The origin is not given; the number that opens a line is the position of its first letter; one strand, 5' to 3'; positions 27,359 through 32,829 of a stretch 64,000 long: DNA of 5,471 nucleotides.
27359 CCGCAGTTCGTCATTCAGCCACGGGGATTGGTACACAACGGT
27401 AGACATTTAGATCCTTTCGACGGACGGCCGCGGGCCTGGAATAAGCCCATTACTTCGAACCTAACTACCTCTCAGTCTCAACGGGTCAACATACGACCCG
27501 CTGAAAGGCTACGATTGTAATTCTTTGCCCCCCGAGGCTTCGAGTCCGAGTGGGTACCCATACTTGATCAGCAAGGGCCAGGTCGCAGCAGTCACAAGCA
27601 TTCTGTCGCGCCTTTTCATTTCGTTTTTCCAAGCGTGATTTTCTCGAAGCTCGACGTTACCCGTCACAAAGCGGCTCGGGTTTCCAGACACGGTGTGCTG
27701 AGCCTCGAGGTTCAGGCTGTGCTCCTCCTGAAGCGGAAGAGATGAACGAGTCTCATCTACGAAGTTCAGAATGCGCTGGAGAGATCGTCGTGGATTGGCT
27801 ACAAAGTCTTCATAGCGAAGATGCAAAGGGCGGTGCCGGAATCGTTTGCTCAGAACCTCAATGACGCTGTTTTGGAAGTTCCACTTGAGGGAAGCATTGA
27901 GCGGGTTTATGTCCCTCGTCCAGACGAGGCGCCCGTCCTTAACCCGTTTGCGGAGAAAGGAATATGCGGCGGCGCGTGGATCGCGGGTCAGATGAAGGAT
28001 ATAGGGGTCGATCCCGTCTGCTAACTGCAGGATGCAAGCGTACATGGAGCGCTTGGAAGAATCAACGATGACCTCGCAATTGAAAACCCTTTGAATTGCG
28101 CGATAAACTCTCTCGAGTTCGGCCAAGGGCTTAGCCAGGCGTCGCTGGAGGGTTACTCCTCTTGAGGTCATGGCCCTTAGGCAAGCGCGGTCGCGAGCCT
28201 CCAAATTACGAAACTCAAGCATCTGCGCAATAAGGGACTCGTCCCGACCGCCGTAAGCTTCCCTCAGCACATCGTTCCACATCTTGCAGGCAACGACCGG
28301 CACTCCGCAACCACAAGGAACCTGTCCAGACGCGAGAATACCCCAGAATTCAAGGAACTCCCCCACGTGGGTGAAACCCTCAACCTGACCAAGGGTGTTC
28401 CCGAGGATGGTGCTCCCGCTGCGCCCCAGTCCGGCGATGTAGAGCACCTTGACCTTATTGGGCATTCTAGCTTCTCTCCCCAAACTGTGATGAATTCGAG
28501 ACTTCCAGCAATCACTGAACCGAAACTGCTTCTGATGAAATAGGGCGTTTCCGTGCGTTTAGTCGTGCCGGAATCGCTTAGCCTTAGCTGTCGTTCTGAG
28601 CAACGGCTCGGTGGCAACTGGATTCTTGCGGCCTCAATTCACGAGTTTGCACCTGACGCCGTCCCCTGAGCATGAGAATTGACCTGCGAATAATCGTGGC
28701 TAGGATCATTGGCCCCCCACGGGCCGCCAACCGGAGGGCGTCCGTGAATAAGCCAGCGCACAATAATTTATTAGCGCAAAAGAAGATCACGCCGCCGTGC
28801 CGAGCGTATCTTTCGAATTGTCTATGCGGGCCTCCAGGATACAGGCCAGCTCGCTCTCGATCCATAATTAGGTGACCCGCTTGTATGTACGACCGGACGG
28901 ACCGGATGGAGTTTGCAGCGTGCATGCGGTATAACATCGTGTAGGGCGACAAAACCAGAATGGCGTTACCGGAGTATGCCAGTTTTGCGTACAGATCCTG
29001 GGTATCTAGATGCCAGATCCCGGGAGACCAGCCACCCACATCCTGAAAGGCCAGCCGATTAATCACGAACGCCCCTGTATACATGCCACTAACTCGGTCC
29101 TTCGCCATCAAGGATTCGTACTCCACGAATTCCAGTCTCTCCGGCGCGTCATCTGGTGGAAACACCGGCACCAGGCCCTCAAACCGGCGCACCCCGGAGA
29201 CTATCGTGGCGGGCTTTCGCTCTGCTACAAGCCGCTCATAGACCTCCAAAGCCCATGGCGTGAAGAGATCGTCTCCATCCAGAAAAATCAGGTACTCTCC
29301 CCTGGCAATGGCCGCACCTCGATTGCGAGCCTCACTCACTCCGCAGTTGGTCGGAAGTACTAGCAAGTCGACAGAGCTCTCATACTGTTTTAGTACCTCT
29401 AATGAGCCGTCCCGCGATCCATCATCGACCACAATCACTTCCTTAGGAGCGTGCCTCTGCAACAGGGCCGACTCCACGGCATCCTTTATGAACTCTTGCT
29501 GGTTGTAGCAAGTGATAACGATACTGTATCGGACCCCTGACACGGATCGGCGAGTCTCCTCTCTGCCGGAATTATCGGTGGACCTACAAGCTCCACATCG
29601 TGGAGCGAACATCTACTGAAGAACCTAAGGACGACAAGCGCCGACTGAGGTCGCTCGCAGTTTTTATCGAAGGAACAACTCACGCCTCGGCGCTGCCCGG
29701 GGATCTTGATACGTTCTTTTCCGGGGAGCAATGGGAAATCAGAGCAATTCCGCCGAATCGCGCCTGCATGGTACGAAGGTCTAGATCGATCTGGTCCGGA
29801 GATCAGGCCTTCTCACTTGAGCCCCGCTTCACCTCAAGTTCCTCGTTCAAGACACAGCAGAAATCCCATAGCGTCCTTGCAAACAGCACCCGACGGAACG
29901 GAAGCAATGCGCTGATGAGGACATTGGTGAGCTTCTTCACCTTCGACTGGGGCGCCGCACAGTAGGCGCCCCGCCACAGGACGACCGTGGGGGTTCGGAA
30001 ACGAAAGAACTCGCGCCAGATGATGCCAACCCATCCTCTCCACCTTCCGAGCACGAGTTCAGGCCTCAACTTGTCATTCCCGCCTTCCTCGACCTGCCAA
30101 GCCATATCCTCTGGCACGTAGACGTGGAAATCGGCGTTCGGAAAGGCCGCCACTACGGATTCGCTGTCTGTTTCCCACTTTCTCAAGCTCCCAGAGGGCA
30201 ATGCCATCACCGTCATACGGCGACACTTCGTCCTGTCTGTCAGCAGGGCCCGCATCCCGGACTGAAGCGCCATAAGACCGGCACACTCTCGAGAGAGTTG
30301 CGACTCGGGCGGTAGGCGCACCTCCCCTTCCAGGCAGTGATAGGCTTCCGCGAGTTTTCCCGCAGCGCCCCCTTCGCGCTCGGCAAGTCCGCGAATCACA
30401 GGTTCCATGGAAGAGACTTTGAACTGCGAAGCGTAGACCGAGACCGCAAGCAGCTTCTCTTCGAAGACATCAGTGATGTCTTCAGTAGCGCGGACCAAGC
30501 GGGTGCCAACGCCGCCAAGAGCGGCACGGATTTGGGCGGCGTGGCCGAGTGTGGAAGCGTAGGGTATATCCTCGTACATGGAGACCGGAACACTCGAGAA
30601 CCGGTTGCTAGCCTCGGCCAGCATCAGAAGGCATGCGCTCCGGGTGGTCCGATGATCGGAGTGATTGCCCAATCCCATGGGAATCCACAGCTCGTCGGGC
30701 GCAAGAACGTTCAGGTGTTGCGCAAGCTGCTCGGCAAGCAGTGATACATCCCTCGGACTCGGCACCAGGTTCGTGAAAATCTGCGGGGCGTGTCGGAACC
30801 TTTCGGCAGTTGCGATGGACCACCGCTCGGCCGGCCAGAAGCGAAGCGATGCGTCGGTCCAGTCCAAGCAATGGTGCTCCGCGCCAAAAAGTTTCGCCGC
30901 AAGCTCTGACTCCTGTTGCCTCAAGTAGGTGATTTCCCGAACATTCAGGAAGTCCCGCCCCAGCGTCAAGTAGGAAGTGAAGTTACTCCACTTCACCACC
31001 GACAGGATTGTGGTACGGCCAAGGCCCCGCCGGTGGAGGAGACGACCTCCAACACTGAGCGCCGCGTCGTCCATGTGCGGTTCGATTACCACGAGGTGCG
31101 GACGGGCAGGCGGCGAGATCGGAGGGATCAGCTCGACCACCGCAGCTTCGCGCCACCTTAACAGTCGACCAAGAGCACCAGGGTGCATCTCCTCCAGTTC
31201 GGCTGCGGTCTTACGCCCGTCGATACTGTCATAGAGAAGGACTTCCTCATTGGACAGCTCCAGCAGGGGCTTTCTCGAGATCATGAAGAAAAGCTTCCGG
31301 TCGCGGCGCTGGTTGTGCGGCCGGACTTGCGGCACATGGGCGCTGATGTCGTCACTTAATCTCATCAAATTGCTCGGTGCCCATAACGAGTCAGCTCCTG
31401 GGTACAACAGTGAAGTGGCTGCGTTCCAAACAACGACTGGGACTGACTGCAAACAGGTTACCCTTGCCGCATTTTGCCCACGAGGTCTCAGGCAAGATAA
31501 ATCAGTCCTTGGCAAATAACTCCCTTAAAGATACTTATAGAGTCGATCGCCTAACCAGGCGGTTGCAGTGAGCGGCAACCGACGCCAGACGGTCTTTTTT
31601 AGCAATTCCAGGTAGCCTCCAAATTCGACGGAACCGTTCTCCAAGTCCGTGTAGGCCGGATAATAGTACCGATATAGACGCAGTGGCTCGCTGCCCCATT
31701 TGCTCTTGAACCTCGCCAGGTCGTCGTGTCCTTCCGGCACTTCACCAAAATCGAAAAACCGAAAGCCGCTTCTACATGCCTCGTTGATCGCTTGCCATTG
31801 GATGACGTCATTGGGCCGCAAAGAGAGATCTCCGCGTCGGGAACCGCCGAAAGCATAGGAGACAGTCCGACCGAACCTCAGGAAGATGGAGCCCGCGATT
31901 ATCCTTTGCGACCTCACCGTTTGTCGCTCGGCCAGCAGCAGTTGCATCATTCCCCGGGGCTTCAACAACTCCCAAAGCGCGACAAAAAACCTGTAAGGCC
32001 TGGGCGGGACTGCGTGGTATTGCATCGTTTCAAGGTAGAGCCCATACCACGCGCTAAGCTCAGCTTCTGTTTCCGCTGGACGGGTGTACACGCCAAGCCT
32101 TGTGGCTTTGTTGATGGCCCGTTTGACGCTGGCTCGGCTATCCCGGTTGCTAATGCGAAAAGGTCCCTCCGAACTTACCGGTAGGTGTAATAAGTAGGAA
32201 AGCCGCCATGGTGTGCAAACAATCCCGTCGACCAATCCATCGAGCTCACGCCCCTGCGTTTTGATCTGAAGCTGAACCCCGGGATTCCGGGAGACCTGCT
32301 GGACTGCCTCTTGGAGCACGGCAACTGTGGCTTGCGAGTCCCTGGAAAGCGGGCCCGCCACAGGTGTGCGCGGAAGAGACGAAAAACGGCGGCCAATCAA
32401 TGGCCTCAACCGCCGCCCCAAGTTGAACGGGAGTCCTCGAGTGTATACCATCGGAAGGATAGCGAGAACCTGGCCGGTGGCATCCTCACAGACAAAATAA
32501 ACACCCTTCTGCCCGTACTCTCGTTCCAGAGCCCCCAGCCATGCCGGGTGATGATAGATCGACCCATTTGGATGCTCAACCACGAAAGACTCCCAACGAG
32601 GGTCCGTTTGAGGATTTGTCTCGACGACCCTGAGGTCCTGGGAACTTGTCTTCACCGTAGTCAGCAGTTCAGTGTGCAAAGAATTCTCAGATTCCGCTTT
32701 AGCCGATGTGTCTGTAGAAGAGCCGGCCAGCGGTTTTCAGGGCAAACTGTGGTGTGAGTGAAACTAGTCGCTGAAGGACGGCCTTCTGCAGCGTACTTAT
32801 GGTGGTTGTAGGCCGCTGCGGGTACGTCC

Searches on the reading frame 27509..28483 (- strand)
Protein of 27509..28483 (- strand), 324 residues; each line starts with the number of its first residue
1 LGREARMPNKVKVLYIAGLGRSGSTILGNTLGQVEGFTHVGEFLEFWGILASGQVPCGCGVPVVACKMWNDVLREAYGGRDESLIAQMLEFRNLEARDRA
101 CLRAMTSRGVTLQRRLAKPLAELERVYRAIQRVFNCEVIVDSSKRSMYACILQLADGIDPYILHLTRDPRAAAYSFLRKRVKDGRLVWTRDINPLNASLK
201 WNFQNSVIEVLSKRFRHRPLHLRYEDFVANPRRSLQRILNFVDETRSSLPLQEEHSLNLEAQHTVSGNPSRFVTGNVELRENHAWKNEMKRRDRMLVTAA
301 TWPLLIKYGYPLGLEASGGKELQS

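Call 71: search_protein_families(library=pfam, proteins=[window:27509-28483:-], max_evalue=0.00001)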
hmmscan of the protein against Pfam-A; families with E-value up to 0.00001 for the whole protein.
window:27509-28483:- (324 aa): 1 family
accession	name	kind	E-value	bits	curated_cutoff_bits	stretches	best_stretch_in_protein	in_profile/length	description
PF13469.12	Sulfotransfer_3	-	1.5e-11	45.4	27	1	15-243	3-211/216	Sulfotransferase family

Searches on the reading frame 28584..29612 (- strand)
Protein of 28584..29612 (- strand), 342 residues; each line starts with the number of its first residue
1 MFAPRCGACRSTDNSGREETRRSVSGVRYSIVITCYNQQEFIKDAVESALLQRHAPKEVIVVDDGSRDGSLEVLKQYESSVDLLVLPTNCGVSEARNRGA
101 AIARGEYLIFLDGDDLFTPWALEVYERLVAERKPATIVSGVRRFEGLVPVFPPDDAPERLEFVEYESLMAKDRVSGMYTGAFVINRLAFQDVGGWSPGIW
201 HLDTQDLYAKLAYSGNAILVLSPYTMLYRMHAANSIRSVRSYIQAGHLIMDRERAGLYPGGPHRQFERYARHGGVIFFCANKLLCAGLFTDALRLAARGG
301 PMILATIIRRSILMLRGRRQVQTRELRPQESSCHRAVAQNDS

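Call 71: search_protein_families(library=pfam, proteins=[window:28584-29612:-], max_evalue=0.00001)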
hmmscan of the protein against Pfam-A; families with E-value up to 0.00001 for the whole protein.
window:28584-29612:- (342 aa): 3 families
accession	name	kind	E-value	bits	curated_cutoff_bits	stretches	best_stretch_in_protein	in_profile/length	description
PF00535.33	Glycos_transf_2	-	2.9e-30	105.8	23.3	1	30-191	1-166/168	Glycosyl transferase family 2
PF10111.15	Glyco_tranf_2_2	-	1.4e-13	51.4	27.3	1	30-133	1-110/276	Glycosyltransferase like family 2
PF13641.12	Glyco_tranf_2_3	-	8.8e-12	46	27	1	29-144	3-125/230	Glycosyltransferase like family 2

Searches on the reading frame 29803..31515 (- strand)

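Call 71: search_protein_families(library=pfam, proteins=[window:29803-31515:-], max_evalue=0.00001)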
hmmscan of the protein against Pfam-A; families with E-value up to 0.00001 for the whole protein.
window:29803-31515:- (570 aa): 1 family
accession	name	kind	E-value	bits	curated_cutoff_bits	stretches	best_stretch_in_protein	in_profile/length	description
PF02585.22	PIG-L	-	3.9e-11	44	28.2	1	142-295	1-125/129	GlcNAc-PI de-N-acetylase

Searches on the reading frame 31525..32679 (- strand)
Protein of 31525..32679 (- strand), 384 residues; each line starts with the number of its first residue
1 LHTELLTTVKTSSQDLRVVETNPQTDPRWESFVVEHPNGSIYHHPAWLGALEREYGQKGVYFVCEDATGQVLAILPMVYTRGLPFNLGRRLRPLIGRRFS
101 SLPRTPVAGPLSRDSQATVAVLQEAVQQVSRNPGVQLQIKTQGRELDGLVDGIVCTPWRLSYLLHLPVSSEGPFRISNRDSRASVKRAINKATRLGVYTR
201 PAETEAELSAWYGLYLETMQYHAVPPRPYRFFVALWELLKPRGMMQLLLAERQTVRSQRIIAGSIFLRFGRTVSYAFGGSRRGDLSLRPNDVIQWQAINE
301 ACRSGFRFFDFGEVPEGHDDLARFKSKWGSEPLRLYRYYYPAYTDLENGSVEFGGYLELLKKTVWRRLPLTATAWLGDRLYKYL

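Call 72: search_protein_families(library=pfam, proteins=[window:31525-32679:-], max_evalue=0.00001)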
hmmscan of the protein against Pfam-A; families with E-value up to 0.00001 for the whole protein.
window:31525-32679:- (384 aa): 2 families
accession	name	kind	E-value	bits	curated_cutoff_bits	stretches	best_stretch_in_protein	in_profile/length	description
PF13480.13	Acetyltransf_6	-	3.1e-18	66.8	22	1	180-313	2-136/143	Acetyltransferase (GNAT) domain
PF02388.22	FemAB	-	5.5e-10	39.1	24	1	257-330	304-380/406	FemAB family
